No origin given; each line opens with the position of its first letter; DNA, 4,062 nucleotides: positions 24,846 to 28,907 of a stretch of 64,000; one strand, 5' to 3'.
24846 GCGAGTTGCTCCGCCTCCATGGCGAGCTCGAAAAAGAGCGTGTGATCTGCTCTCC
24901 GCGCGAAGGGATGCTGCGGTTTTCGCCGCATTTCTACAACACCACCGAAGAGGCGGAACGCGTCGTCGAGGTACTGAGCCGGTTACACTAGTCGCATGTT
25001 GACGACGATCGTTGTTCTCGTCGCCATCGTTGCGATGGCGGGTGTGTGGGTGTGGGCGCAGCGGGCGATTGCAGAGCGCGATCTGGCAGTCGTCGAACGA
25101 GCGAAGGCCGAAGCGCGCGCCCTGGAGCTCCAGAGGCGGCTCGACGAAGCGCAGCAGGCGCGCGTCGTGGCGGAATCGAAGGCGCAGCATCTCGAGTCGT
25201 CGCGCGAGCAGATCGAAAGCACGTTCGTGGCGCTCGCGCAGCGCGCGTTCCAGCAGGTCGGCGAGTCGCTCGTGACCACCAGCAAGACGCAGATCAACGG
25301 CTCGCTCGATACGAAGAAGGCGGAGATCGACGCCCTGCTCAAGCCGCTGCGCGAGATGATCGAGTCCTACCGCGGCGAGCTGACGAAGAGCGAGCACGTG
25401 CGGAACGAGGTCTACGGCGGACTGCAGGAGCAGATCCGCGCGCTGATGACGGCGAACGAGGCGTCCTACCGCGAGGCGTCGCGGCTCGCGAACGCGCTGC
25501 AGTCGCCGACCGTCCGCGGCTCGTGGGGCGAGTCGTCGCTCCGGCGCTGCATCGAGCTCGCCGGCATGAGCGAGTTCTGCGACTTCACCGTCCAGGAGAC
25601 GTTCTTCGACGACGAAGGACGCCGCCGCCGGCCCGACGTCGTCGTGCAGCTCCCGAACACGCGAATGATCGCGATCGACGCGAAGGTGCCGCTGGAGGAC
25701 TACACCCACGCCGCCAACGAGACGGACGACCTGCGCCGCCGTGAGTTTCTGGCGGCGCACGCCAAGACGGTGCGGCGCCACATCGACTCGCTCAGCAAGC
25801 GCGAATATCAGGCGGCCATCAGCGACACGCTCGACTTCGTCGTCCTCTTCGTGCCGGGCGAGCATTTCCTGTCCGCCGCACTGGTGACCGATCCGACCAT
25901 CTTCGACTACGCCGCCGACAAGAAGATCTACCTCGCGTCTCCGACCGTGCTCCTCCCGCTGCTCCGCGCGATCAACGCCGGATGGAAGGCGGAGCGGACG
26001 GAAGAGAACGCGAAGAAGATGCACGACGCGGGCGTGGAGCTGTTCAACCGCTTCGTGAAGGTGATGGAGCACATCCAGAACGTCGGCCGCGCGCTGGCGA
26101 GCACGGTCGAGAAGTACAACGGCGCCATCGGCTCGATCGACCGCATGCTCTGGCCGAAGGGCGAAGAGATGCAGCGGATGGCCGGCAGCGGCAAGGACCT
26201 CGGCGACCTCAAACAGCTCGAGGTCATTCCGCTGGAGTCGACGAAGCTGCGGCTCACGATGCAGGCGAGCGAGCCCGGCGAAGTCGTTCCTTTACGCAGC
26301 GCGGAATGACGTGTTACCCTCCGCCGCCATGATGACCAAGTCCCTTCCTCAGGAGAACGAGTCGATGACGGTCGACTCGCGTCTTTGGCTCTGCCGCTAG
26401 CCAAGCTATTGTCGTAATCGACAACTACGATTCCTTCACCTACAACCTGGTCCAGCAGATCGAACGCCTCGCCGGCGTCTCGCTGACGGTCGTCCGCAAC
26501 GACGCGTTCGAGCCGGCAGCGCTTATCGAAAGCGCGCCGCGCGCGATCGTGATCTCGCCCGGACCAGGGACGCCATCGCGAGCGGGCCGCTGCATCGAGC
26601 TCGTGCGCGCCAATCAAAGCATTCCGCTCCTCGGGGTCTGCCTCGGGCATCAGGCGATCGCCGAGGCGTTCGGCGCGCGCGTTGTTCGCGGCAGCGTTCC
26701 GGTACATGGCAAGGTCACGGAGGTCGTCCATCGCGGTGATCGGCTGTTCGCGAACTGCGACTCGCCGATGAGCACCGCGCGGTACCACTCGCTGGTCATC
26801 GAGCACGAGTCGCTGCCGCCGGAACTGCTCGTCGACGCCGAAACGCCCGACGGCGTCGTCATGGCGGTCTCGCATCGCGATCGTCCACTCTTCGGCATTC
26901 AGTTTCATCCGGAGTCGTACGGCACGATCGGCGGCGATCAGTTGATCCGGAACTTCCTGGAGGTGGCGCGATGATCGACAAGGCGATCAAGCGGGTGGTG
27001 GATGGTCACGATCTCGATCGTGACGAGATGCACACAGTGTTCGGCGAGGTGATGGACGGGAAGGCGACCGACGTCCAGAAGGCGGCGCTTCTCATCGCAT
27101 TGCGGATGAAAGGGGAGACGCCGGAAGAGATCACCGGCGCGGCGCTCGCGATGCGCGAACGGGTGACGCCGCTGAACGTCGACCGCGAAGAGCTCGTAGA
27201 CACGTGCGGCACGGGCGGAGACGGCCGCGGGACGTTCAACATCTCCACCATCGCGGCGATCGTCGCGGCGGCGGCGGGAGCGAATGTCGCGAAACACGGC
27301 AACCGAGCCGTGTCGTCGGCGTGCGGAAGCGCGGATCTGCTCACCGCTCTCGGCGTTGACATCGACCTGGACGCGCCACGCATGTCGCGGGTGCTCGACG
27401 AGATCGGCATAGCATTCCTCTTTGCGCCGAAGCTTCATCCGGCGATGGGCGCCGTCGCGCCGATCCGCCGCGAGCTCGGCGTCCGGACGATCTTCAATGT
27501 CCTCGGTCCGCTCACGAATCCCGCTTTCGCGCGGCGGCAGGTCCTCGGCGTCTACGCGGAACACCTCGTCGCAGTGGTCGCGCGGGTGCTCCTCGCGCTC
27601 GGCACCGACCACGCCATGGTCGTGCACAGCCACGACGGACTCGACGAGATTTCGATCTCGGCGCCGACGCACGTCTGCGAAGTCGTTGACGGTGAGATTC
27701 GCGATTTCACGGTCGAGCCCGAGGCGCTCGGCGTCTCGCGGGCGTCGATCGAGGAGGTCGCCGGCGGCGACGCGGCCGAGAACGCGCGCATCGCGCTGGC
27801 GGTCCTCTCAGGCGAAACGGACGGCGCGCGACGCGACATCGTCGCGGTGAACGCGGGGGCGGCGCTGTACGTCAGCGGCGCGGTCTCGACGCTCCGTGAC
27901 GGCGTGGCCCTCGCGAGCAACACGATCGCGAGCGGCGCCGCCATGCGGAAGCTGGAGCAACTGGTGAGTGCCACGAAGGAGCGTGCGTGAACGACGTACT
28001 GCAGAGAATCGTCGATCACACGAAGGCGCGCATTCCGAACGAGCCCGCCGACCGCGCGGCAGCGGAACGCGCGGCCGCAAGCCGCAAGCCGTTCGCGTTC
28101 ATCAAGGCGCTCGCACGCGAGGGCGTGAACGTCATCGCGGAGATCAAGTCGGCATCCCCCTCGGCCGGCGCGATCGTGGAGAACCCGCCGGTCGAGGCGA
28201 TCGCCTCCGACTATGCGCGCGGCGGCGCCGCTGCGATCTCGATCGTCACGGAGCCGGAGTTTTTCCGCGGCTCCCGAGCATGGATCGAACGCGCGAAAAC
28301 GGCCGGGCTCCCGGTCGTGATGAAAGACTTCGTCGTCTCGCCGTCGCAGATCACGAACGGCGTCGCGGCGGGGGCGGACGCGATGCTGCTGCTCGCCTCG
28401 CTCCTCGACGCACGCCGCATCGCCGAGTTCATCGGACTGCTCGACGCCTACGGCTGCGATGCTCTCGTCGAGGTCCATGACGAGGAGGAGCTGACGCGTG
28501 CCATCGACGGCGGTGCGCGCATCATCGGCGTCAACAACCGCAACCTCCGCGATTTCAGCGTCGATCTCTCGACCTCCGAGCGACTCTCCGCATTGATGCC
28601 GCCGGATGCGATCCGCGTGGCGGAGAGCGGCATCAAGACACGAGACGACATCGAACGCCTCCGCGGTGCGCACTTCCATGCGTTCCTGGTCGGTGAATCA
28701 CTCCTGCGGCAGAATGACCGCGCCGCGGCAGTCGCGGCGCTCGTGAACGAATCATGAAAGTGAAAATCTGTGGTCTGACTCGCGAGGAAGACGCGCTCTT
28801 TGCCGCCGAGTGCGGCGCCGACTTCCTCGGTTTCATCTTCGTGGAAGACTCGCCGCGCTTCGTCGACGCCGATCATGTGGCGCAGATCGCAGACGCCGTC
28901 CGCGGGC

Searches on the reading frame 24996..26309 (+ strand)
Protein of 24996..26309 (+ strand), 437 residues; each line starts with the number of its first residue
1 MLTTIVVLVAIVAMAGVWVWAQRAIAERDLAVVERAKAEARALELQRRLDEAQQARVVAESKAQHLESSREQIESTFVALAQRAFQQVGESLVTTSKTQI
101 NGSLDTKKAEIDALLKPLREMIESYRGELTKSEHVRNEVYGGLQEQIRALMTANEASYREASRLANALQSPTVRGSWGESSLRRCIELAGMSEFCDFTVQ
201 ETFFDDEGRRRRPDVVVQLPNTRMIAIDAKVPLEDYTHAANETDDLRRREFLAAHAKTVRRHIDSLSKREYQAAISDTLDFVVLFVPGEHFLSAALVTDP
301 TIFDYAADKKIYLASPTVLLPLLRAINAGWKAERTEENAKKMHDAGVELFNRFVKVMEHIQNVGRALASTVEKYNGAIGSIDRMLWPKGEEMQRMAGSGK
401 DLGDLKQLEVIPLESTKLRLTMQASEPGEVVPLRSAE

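Call 7: search_protein_families(library=pfam, proteins=[window:24996-26309:+])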
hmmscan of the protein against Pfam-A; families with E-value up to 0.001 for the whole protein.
window:24996-26309:+ (437 aa): 2 families
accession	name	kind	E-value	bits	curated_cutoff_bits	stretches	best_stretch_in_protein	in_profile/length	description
PF02646.22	RmuC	-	4e-86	289.2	26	1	110-396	2-285/291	RmuC family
PF01920.25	Prefoldin_2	-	2.5e-06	27.8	27.6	1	42-138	7-101/106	Prefoldin subunit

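Call 53: find_encoding_contigs(protein=window:24996-26309:+, flank=3000, max_places=10)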
Protein window:24996-26309:+ (437 aa): 2 contigs read that carry it; 2 places shown.
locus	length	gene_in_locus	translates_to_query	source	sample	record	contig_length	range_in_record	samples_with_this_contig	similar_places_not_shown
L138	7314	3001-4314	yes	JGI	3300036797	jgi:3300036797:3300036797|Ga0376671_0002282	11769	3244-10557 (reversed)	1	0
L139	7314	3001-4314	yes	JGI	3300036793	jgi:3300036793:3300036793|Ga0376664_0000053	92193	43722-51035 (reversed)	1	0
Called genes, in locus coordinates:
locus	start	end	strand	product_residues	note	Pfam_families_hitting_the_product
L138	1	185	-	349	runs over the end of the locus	PF13857:Ank_5 (faint), PF13637:Ank_4 (faint), PF00023:Ank (faint), PF12796:Ank_2, PF13606:Ank_3 (faint), PF12796:Ank_2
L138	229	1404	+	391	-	PF01264:Chorismate_synt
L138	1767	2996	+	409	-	PF00266:Aminotran_5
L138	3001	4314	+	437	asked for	PF01920:Prefoldin_2 (weak), PF02646:RmuC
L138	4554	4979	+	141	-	PF00117:GATase, PF07722:Peptidase_C26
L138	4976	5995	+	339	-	PF02885:Glycos_trans_3N, PF00591:Glycos_transf_3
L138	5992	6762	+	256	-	PF00218:IGPS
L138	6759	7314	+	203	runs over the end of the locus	PF00697:PRAI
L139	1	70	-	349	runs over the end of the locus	PF13857:Ank_5 (faint), PF13637:Ank_4 (faint), PF00023:Ank (faint), PF12796:Ank_2, PF13606:Ank_3 (faint), PF12796:Ank_2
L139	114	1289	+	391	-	PF01264:Chorismate_synt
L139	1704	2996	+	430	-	PF00266:Aminotran_5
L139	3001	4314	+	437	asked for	PF01920:Prefoldin_2 (weak), PF02646:RmuC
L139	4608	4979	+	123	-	PF00117:GATase, PF07722:Peptidase_C26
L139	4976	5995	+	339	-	PF02885:Glycos_trans_3N, PF00591:Glycos_transf_3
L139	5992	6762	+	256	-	PF00218:IGPS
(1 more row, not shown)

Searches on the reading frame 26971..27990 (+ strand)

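Call 7: search_protein_families(library=pfam, proteins=[window:26971-27990:+])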
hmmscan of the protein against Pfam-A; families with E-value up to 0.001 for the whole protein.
window:26971-27990:+ (339 aa): 2 families
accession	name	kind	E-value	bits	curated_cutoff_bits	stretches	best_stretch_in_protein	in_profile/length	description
PF00591.27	Glycos_transf_3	-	2.1e-94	316.3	27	1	73-324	2-252/253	Glycosyl transferase family, a/b domain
PF02885.22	Glycos_trans_3N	-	2.6e-25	88.4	26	1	5-64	3-62/63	Glycosyl transferase family, helical bundle domain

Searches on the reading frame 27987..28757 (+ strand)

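Call 7: search_protein_families(library=pfam, proteins=[window:27987-28757:+])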
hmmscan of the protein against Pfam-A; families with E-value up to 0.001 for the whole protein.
window:27987-28757:+ (256 aa): 1 family
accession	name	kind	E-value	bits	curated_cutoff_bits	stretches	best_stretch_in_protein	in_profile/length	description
PF00218.27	IGPS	-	2.3e-70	237.1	27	1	5-252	1-254/254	Indole-3-glycerol phosphate synthase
